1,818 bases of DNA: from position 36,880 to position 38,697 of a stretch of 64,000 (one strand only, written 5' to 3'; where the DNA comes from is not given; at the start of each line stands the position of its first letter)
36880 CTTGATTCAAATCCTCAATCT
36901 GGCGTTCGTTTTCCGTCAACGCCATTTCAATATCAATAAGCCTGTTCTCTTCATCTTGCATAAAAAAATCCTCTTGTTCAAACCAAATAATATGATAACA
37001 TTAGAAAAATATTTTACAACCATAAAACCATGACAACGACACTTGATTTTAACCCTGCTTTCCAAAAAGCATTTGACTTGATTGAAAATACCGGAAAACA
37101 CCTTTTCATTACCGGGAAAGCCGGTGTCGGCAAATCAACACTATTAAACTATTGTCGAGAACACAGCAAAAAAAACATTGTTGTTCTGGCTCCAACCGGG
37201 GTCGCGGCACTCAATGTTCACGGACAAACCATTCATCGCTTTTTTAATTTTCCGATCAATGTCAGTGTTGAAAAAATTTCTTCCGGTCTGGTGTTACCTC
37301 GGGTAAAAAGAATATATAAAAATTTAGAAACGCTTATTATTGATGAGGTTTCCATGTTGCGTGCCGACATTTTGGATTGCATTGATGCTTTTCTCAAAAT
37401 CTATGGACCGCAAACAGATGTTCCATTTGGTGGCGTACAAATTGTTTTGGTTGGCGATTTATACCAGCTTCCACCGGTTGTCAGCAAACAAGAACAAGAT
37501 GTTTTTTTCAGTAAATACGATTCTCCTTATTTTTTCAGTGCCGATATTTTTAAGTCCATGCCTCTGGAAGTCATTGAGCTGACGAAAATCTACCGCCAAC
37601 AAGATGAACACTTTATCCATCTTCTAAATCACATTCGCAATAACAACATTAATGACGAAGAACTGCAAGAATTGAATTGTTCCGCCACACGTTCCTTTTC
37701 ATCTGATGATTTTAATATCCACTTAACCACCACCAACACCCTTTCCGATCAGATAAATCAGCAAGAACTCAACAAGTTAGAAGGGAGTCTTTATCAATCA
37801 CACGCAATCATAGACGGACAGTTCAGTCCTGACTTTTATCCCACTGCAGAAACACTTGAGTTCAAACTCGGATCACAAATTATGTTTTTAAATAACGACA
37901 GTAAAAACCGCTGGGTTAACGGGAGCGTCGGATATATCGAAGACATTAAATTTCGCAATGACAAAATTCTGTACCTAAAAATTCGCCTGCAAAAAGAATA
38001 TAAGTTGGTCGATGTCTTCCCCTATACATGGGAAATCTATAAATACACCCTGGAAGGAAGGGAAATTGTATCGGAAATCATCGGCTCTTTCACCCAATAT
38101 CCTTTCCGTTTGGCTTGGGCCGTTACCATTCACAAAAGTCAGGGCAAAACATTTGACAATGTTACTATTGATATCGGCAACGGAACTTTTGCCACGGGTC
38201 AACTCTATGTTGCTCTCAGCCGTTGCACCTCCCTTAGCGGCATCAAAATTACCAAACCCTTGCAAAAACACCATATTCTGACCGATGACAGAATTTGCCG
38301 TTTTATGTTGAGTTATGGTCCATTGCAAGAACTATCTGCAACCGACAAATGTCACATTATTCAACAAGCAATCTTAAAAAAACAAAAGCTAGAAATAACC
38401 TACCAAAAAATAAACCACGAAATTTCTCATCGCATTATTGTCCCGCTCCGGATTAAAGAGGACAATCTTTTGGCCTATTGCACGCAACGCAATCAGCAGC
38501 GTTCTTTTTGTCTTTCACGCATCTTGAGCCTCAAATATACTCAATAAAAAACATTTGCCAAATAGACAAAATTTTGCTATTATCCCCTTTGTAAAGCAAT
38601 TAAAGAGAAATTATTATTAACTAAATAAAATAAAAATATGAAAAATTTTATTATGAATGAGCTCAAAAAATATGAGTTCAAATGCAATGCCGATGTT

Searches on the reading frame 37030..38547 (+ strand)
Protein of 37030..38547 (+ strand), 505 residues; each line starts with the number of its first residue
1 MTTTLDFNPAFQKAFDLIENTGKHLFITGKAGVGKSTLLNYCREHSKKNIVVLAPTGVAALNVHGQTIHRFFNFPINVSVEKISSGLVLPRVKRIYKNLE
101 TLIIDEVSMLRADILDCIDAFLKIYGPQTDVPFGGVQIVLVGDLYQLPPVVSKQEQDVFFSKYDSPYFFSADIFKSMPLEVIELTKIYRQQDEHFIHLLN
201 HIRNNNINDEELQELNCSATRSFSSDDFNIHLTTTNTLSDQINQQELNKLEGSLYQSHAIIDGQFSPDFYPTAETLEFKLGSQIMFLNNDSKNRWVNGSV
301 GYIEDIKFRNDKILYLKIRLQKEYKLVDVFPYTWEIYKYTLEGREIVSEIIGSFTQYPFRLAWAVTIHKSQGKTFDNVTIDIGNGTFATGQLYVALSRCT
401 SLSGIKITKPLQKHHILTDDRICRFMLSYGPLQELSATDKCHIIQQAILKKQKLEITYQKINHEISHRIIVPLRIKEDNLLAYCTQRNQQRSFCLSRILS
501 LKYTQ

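Call 15: search_protein_families(library=ncbifam, proteins=[window:37030-38547:+])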
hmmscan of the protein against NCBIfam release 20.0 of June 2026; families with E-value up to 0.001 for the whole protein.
window:37030-38547:+ (505 aa): 4 families
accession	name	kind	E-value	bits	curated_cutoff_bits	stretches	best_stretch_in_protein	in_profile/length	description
TIGR01448.2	helicase_RecD2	equivalog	9.2e-23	80.3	500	1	24-385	333-663/713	SF1B family DNA helicase RecD2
TIGR01447.1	recD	equivalog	4.4e-11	42.1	310.15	2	281-398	472-565/597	exodeoxyribonuclease V subunit alpha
TIGR02768.1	TraA_Ti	equivalog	1.2e-09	37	590.45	1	264-398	603-706/751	Ti-type conjugative transfer relaxase TraA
NF010464.0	PRK13889.1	subfamily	4.7e-06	24.8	1015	1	277-399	600-693/992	conjugal transfer relaxase TraA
